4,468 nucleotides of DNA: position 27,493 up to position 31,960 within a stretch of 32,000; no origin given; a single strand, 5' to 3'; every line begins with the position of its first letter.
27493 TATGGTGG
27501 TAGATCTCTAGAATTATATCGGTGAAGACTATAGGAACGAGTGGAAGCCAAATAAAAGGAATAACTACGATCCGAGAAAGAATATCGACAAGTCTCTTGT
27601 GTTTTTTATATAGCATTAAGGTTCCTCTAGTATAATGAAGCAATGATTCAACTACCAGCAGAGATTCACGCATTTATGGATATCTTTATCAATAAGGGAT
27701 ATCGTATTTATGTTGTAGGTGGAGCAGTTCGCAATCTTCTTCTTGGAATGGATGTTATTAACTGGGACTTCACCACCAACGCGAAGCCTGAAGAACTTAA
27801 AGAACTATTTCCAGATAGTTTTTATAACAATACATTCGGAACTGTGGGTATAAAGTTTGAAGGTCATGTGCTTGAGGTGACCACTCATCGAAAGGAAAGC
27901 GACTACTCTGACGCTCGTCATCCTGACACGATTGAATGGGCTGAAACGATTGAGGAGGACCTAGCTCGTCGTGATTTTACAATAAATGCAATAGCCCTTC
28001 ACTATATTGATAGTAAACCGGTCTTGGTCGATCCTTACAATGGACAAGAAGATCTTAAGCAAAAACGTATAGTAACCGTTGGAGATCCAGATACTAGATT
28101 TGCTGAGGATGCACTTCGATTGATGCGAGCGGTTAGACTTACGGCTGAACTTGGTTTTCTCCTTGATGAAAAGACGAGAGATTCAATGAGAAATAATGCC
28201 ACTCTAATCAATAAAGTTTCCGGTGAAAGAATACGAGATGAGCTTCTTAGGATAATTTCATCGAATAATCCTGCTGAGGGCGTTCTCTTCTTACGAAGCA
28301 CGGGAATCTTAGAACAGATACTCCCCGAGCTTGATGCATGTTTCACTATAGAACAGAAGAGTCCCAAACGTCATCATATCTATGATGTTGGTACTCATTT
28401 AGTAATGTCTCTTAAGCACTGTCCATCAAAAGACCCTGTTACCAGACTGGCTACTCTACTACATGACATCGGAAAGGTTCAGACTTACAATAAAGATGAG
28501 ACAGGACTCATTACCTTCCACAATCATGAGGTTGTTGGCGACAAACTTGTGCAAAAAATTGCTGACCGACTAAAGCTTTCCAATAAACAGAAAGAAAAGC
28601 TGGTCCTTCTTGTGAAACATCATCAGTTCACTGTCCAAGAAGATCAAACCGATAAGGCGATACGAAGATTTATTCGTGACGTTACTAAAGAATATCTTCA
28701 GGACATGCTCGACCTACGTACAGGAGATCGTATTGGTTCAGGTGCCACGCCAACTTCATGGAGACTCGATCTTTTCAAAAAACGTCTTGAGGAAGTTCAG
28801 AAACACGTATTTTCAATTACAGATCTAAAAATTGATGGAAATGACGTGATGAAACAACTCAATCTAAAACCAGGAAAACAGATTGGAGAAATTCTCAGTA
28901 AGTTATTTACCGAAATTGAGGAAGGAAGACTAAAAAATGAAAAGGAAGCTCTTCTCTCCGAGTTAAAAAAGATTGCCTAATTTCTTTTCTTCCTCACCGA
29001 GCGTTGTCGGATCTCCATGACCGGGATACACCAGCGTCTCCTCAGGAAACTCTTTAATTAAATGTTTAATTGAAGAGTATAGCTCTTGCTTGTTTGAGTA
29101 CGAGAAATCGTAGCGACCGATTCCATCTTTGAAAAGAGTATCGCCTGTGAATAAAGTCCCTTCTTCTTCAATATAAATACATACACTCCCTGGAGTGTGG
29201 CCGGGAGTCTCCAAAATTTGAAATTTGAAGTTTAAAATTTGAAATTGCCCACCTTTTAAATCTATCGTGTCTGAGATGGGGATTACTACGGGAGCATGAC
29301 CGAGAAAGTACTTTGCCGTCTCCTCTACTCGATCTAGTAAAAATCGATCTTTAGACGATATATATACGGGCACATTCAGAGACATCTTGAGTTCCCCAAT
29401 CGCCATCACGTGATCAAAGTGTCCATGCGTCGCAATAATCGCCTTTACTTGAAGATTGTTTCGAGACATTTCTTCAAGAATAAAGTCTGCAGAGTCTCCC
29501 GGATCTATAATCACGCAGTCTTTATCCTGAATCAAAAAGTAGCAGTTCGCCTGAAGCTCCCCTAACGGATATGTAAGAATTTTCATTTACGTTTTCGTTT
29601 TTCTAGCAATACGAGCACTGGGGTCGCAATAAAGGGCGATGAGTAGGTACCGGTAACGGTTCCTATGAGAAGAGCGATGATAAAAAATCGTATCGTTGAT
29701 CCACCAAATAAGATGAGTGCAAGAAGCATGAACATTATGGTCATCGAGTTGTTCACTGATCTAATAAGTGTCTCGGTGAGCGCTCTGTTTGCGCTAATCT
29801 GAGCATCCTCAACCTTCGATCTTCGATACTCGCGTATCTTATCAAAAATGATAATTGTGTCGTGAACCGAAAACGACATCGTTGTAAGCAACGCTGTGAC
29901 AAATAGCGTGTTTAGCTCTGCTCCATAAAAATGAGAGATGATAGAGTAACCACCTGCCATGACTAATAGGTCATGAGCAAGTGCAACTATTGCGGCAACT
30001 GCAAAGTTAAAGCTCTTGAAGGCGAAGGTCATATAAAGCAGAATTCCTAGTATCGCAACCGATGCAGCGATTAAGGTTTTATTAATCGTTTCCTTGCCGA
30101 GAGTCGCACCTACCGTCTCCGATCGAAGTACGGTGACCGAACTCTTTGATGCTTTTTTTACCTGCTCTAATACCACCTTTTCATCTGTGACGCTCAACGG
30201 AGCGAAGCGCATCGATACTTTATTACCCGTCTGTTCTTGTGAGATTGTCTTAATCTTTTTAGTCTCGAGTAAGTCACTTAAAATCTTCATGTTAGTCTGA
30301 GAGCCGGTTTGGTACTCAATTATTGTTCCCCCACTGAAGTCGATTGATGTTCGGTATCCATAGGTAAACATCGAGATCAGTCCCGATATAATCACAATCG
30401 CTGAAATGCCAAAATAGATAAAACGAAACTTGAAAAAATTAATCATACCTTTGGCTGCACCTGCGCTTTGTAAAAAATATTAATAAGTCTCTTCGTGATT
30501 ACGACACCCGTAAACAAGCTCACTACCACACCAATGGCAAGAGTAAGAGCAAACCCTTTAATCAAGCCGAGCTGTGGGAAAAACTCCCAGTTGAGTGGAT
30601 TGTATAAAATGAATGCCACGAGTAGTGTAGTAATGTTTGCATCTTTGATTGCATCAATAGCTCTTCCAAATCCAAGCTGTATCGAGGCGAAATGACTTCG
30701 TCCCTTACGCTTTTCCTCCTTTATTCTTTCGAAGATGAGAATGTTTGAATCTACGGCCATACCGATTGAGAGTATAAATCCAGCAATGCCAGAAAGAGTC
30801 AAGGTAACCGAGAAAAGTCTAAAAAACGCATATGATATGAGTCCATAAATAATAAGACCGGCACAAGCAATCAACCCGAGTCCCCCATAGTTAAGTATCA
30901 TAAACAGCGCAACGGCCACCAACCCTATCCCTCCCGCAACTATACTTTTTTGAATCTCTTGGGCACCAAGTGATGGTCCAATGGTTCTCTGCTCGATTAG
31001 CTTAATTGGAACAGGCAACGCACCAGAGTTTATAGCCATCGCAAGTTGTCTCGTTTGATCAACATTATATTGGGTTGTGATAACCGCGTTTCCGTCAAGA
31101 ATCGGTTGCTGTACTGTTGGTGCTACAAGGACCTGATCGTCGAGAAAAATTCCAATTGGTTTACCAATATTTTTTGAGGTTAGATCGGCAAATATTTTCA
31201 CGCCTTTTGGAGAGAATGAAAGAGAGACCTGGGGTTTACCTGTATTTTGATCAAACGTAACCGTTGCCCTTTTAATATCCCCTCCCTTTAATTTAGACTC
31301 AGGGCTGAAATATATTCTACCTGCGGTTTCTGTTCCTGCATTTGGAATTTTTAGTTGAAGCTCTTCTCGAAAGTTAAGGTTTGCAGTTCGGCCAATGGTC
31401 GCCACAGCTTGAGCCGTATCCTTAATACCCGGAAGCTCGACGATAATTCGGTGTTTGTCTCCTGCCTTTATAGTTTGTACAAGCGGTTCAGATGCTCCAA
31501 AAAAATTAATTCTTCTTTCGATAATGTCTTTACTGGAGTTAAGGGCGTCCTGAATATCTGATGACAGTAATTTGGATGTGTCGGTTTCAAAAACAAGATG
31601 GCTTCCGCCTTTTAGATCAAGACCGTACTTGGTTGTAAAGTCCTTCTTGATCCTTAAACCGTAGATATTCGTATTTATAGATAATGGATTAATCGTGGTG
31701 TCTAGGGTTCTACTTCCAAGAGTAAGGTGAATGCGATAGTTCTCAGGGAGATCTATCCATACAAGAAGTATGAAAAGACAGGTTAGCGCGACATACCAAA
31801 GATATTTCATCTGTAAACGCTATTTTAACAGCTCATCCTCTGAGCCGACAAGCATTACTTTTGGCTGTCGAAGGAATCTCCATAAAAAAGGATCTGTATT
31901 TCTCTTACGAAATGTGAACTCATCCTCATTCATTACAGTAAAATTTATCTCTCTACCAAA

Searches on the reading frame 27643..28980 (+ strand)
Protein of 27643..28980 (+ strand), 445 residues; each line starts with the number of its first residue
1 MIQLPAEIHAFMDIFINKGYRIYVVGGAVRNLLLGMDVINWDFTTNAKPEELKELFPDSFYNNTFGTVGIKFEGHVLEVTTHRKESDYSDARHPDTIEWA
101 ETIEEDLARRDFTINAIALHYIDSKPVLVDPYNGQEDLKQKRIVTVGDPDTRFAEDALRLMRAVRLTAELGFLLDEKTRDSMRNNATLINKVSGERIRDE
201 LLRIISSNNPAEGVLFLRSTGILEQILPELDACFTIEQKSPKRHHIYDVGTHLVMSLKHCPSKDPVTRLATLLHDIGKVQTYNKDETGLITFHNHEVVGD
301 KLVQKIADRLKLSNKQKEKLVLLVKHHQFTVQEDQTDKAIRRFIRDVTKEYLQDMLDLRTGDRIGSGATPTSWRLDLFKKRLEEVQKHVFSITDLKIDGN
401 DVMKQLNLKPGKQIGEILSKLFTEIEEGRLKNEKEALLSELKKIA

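Call 22: search_protein_families(library=pfam, proteins=[window:27643-28980:+], max_evalue=0.001)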
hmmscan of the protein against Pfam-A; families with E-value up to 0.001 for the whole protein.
window:27643-28980:+ (445 aa): 4 families
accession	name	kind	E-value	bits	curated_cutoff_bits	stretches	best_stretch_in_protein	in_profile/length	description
PF01743.26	PolyA_pol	-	8.2e-34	117.1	23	1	22-143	1-125/126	Poly A polymerase head domain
PF12627.12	PolyA_pol_RNAbd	-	1.4e-18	66.8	22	1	171-232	1-62/64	Probable RNA and SrmB- binding site of polymerase A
PF13735.12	tRNA_NucTran2_2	-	6.4e-12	46.1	27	1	303-439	24-147/149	tRNA nucleotidyltransferase domain 2 putative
PF01966.28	HD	-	1.9e-08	35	22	1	261-332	20-90/116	HD domain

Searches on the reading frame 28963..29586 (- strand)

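Call 22: search_protein_families(library=pfam, proteins=[window:28963-29586:-], max_evalue=0.001)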
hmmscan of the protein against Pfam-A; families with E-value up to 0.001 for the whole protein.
window:28963-29586:- (207 aa): 3 families
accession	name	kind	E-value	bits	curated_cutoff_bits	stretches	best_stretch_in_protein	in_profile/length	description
PF00753.33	Lactamase_B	-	1.7e-36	126.4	22.7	1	9-190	2-196/196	Metallo-beta-lactamase superfamily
PF19583.5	ODP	-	1.8e-08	34.9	27.2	1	11-150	1-136/194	ODP family beta lactamase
PF12706.13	Lactamase_B_2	-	0.00079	19.5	27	1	25-121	3-109/200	Beta-lactamase superfamily domain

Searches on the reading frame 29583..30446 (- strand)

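Call 22: search_protein_families(library=pfam, proteins=[window:29583-30446:-], max_evalue=0.001)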
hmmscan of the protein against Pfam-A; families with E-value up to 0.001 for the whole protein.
window:29583-30446:- (287 aa): 1 family
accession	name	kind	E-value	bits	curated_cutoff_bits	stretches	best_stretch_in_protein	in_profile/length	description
PF02355.23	SecD_SecF_C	-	3.2e-46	157.6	20.5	1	95-283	4-188/189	Protein export membrane protein SecD/SecF, C-terminal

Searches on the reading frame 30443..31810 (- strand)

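Call 22: search_protein_families(library=pfam, proteins=[window:30443-31810:-], max_evalue=0.001)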
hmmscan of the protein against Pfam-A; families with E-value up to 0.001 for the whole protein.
window:30443-31810:- (455 aa): 6 families
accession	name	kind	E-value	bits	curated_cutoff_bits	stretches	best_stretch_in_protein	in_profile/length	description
PF22599.2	SecDF_P1_head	-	8.9e-29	100.1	27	1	165-267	12-114/114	SecDF, P1 head subdomain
PF21760.3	SecD_1st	-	1.6e-18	66.3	27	1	91-150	2-58/60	Protein translocase subunit SecDF, P1 domain, N-terminal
PF02355.23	SecD_SecF_C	-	2e-12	47.4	20.5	1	269-446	13-186/189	Protein export membrane protein SecD/SecF, C-terminal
PF03176.21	MMPL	-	1e-05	25.1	20.5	1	300-433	168-295/333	MMPL family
PF00873.25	ACR_tran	-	3.3e-05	22.2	28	1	284-453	331-496/1021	AcrB/AcrD/AcrF family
PF07549.19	Sec_GG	-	0.00039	20.3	20.3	0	61-79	9-27/28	SecD/SecF GG Motif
